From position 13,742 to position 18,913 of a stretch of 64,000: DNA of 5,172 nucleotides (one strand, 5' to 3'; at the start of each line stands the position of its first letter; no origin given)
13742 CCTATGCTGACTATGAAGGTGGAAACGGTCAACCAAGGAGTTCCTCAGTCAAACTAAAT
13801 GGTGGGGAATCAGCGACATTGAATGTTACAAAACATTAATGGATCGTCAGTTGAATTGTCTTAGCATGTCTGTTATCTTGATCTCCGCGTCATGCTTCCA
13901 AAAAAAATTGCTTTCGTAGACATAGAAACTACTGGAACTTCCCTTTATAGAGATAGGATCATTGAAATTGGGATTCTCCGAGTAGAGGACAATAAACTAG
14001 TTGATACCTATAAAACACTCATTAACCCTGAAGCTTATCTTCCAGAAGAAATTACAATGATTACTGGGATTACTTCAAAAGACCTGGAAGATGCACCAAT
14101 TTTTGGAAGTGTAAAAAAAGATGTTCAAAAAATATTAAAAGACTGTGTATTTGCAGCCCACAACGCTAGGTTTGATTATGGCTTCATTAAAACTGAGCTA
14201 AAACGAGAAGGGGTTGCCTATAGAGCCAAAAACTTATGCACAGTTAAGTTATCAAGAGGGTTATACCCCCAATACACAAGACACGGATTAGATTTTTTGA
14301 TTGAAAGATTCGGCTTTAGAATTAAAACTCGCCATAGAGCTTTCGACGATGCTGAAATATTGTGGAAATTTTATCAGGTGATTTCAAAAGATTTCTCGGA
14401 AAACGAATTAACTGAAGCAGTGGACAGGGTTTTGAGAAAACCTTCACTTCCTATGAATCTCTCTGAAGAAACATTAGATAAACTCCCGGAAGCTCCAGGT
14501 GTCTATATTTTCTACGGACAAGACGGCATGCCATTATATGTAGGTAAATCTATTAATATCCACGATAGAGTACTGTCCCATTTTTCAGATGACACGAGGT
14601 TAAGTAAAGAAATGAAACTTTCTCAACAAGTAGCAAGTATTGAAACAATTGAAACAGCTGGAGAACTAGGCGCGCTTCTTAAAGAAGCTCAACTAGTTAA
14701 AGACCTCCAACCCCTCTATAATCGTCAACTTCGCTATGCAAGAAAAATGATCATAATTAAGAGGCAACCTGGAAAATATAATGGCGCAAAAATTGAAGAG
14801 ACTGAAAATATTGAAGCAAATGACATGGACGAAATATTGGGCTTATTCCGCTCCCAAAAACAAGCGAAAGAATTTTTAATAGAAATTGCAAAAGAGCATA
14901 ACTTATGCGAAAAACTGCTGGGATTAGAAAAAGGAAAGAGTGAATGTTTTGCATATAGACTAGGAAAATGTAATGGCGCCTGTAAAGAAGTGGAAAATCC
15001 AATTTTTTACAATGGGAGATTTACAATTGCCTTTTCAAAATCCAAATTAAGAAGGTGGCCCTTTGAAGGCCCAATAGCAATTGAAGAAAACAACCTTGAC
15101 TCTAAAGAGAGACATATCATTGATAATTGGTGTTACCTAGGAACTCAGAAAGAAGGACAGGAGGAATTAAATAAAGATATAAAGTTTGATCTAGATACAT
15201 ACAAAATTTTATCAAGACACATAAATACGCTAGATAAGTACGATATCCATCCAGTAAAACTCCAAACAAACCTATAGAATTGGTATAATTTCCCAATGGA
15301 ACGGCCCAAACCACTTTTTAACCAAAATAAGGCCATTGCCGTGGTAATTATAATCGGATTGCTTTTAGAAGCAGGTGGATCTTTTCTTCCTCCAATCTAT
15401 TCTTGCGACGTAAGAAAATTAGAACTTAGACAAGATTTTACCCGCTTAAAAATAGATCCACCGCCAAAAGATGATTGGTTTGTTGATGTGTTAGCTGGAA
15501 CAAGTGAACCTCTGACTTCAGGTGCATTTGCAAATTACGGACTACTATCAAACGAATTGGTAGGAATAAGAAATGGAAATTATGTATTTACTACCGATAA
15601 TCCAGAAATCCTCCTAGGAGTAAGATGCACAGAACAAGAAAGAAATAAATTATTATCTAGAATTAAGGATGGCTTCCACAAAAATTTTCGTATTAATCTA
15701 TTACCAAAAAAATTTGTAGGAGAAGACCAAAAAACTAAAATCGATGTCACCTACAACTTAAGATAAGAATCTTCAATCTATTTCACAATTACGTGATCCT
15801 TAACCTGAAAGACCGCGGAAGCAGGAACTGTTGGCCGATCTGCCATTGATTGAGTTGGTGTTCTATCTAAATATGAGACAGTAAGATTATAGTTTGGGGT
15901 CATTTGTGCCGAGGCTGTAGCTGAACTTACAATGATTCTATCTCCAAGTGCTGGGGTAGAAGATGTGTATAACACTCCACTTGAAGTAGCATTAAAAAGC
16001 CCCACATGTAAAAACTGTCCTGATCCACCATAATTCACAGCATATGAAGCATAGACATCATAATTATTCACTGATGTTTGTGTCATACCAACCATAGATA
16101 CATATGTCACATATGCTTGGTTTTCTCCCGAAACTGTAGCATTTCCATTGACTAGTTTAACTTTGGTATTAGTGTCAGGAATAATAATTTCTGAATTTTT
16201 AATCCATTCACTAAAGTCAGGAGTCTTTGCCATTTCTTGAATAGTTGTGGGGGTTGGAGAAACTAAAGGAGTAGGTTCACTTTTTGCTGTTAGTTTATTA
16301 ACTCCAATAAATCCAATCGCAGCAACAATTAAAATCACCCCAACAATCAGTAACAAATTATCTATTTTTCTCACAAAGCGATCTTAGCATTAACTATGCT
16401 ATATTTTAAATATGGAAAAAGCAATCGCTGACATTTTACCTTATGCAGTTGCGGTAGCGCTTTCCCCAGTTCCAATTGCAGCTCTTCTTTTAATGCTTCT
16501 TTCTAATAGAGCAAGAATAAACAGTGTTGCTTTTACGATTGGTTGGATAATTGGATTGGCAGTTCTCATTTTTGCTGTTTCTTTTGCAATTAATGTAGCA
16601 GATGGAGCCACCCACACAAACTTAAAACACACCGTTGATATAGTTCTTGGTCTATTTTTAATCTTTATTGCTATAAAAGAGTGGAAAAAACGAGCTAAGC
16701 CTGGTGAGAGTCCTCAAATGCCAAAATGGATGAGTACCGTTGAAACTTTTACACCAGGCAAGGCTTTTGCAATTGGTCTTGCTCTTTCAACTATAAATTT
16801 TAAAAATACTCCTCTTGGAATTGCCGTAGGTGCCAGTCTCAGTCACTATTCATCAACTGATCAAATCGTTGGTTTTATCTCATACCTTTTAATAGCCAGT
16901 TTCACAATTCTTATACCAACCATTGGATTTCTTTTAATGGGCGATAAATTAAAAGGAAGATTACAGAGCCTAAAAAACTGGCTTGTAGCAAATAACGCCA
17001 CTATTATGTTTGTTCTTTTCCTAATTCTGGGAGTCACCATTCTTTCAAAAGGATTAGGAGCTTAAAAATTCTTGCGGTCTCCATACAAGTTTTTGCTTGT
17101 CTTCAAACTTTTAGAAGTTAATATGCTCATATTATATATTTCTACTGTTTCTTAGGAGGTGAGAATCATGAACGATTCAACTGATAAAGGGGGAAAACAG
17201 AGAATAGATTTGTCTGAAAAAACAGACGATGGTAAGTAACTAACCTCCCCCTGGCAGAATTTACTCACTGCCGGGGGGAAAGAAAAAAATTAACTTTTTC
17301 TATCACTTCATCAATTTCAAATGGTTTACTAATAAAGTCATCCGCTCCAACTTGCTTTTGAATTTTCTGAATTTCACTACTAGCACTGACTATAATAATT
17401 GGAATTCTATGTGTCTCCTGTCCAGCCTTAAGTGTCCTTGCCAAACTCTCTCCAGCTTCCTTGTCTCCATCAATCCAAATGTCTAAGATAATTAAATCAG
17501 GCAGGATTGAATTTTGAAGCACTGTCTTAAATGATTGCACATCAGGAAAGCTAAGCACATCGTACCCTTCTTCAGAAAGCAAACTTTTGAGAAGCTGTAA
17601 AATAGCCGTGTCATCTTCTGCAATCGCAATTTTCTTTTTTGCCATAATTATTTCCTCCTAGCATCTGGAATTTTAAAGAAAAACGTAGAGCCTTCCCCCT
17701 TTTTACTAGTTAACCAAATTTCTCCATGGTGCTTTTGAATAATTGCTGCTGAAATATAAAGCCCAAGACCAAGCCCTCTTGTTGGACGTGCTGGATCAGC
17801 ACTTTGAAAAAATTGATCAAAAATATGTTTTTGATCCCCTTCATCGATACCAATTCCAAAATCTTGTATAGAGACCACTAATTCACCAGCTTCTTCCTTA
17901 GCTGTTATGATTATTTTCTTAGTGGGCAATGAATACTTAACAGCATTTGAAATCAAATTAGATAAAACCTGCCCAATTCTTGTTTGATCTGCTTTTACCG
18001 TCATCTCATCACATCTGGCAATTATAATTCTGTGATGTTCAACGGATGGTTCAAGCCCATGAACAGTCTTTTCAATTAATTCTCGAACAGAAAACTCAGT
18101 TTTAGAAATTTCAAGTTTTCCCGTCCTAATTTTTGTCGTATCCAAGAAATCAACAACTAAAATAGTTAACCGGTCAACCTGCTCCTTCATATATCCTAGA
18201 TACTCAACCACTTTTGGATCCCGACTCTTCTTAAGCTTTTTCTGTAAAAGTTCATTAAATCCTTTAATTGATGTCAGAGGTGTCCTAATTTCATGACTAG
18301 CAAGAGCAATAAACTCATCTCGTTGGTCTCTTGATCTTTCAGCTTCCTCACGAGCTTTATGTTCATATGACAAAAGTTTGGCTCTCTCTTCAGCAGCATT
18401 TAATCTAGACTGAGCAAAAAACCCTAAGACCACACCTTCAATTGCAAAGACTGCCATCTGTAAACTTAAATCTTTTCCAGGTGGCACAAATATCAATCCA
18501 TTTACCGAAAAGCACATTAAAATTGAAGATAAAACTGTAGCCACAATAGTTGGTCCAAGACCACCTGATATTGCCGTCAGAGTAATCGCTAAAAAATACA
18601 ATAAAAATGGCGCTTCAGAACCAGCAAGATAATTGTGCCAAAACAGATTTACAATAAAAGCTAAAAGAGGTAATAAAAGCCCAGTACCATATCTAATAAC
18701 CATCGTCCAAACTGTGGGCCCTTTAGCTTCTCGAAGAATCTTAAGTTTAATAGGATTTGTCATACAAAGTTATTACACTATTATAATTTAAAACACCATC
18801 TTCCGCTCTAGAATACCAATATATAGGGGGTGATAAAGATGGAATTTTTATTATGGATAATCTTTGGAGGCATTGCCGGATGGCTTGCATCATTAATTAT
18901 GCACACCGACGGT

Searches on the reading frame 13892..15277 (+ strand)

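Call 65: search_protein_families(library=pfam, proteins=[window:13892-15277:+], max_evalue=0.00001)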
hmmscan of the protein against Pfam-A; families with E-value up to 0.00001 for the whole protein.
window:13892-15277:+ (461 aa): 1 family
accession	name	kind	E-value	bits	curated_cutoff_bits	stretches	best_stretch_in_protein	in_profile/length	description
PF00929.31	RNase_T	-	2.2e-33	116.6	24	1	8-159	2-162/164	Exonuclease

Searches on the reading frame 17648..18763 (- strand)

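Call 65: search_protein_families(library=pfam, proteins=[window:17648-18763:-], max_evalue=0.00001)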
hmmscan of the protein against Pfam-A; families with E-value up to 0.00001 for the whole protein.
window:17648-18763:- (371 aa): 3 families
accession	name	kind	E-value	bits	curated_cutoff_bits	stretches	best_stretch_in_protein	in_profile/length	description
PF02518.31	HATPase_c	-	1.4e-27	96.8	26.4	1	259-368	2-110/111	Histidine kinase-, DNA gyrase B-, and HSP90-like ATPase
PF00512.31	HisKA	-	2.1e-16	60.1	26.9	1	147-215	1-66/66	His Kinase A (phospho-acceptor) domain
PF13493.11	DUF4118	-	3.4e-07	30.4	28.4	1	25-119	1-96/107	Domain of unknown function (DUF4118)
